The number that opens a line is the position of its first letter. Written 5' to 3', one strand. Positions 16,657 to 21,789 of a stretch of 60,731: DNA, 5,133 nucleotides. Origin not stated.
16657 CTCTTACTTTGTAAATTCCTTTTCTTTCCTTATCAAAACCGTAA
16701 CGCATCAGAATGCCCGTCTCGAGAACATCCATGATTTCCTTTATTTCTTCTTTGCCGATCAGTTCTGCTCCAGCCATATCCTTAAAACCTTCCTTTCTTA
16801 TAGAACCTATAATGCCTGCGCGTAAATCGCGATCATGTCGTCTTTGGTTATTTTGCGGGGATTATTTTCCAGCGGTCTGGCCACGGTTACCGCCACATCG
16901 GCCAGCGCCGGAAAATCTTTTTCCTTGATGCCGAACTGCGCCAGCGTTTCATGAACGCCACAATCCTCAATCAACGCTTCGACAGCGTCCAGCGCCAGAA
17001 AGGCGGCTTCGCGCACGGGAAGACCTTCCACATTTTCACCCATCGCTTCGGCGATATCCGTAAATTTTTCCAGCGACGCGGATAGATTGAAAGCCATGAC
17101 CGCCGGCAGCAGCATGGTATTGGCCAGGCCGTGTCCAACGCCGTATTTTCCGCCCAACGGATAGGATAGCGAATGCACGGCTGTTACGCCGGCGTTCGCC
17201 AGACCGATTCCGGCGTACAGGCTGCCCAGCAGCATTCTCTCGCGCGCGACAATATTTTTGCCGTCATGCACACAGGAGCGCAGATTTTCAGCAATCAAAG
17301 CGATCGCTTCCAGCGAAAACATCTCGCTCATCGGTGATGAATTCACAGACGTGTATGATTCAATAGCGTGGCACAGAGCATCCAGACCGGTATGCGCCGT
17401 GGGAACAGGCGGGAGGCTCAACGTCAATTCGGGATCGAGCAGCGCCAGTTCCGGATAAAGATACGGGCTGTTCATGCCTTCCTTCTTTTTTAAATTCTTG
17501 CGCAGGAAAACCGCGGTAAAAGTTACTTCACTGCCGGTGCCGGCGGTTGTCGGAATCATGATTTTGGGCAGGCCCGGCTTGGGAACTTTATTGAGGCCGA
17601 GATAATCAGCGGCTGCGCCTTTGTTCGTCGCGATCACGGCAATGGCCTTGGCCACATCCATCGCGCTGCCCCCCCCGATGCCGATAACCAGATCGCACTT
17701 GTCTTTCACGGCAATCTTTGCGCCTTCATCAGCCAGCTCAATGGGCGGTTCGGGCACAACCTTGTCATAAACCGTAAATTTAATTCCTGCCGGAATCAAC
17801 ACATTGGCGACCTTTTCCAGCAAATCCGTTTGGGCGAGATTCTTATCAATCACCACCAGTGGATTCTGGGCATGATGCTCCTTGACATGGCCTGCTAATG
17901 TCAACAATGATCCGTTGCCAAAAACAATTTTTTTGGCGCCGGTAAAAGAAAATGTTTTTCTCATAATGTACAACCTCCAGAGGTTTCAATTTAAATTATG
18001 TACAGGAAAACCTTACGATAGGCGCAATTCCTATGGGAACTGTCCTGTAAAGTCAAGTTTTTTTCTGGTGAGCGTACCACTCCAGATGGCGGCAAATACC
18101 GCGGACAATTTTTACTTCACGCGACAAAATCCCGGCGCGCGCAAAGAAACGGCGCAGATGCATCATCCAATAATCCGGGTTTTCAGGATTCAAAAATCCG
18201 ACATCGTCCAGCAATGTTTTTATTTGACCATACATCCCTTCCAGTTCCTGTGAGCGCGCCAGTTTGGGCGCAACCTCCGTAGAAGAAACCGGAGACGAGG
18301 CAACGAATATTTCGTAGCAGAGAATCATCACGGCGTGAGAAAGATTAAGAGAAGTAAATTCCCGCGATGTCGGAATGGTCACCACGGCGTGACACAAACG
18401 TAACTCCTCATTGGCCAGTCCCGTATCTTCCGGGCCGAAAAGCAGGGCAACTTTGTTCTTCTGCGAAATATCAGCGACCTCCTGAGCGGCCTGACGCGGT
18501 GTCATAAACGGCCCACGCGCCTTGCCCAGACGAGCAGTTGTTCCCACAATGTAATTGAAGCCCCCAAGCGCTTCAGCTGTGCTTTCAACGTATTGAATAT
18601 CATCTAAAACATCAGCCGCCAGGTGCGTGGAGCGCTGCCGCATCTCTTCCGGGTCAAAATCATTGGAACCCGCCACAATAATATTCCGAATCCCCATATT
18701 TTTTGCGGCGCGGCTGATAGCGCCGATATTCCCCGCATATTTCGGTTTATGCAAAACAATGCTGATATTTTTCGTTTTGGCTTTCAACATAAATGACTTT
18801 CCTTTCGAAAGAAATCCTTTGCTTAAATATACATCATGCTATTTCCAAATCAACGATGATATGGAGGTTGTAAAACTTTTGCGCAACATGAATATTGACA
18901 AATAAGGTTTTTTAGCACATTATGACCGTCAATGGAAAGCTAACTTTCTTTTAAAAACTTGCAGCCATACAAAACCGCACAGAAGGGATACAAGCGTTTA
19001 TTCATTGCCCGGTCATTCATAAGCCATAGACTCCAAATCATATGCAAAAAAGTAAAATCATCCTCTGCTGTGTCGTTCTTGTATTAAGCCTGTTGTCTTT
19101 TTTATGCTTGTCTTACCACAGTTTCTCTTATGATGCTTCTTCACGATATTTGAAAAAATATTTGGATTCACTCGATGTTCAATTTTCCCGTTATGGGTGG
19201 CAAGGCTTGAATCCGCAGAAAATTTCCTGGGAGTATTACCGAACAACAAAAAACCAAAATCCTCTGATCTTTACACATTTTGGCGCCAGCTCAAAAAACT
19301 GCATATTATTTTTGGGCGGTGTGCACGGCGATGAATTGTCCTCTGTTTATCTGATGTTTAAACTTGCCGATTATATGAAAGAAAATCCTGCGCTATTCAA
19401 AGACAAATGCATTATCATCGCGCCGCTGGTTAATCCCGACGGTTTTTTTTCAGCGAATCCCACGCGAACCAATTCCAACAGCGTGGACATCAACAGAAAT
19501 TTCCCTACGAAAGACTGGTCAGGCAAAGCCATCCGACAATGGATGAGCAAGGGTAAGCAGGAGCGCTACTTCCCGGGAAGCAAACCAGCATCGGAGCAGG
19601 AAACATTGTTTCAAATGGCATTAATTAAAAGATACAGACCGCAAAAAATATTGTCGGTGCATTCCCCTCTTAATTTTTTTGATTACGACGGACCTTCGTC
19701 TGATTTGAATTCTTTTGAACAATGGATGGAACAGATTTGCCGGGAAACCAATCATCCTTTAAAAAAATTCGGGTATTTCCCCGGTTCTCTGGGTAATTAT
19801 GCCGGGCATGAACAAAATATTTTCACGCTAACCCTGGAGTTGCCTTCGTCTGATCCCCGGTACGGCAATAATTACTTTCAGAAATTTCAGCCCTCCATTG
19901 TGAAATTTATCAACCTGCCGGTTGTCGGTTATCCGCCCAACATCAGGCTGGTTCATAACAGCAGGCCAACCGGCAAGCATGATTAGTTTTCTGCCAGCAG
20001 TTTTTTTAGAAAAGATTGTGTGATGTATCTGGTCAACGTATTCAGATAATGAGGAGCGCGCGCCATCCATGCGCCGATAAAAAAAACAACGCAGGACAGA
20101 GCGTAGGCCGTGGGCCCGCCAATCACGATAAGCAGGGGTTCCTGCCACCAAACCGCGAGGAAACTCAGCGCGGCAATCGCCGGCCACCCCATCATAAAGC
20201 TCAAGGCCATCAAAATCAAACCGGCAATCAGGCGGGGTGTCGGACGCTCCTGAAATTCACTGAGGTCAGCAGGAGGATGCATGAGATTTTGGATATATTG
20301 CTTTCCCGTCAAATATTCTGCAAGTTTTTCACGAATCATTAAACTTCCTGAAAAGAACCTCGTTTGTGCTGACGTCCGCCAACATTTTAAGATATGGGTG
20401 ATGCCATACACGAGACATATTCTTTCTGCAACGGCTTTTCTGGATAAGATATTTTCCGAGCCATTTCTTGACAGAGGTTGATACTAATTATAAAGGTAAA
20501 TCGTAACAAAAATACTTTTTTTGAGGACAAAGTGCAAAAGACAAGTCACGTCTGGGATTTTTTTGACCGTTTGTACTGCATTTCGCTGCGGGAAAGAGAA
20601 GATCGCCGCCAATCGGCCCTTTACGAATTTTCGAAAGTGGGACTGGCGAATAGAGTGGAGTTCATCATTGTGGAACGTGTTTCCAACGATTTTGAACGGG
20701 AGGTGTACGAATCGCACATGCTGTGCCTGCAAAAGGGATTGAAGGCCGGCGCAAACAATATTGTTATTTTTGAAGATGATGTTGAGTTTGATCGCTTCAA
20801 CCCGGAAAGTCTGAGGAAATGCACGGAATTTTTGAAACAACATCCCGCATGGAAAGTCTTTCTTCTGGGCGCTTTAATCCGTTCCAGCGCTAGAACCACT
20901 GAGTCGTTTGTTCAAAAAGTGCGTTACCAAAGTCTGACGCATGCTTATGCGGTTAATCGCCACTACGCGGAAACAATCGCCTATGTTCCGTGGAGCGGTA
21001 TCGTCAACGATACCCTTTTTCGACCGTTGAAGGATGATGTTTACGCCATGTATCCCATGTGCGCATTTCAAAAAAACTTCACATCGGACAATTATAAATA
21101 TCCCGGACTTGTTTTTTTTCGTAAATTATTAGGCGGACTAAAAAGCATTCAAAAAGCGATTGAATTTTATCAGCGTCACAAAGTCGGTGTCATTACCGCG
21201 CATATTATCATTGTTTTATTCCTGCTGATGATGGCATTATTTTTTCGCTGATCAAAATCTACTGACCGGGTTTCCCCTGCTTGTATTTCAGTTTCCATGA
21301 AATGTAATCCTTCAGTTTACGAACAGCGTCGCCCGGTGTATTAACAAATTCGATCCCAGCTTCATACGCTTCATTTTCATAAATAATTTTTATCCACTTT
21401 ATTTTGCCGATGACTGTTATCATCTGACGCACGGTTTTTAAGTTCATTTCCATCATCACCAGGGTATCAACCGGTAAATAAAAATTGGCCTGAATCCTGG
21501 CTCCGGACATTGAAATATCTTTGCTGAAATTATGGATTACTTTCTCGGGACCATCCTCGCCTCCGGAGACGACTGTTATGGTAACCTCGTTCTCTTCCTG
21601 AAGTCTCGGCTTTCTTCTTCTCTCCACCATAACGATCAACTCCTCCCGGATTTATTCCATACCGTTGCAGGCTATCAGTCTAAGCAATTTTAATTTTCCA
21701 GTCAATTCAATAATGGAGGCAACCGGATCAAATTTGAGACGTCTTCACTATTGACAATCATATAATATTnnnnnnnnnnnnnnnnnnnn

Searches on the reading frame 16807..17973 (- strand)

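Call 76: search_protein_families(library=pfam, proteins=[window:16807-17973:-], max_evalue=0.00001)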
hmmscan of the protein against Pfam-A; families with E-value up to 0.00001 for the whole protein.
window:16807-17973:- (388 aa): 3 families
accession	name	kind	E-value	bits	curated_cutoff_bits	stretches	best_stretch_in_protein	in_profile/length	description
PF25137.1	ADH_Fe_C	-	1.2e-58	198.4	27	1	192-387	1-193/194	Fe-containing alcohol dehydrogenase family, C-terminal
PF00465.25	Fe-ADH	-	1.2e-49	168.6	31.3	1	14-181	2-168/168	Iron-containing alcohol dehydrogenase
PF13685.12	Fe-ADH_2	-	1.7e-10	41.5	28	1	17-113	1-95/149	Iron-containing alcohol dehydrogenase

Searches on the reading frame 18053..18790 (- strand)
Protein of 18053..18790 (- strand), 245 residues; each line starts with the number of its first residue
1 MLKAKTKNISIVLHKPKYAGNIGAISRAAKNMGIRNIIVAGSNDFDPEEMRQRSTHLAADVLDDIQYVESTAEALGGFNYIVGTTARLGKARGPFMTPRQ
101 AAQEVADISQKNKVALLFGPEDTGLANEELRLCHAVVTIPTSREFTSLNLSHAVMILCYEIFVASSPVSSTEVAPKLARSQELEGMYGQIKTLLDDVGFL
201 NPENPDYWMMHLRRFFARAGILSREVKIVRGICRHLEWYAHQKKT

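Call 76: search_protein_families(library=pfam, proteins=[window:18053-18790:-], max_evalue=0.00001)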
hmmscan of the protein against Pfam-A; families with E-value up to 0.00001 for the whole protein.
window:18053-18790:- (245 aa): 1 family
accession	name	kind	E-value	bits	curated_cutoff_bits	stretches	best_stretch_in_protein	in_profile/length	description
PF00588.24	SpoU_methylase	-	6.2e-28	98.1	29.7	1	9-159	2-142/142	SpoU rRNA Methylase family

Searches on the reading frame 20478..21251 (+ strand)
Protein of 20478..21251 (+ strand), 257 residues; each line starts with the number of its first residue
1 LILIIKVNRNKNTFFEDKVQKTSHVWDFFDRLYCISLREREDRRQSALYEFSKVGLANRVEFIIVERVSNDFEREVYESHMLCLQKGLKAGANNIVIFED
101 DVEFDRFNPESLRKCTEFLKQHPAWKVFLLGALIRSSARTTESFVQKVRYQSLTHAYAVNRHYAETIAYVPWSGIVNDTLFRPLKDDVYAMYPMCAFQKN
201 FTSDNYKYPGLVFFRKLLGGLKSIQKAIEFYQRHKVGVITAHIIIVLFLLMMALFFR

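Call 76: search_protein_families(library=pfam, proteins=[window:20478-21251:+], max_evalue=0.00001)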
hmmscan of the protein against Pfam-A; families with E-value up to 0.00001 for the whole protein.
window:20478-21251:+ (257 aa): 1 family
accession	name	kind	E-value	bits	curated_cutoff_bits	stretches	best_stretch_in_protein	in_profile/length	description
PF01755.23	Glyco_transf_25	-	5.2e-07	30.2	24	0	78-147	72-138/199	Glycosyltransferase family 25 (LPS biosynthesis protein)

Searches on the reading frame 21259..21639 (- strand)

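Call 76: search_protein_families(library=pfam, proteins=[window:21259-21639:-], max_evalue=0.00001)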
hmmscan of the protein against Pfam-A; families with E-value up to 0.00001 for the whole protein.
window:21259-21639:- (126 aa): 1 family
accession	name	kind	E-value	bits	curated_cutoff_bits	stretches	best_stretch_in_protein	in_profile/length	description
PF07238.19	PilZ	-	4.6e-10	40.2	22.5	1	6-113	1-100/102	PilZ domain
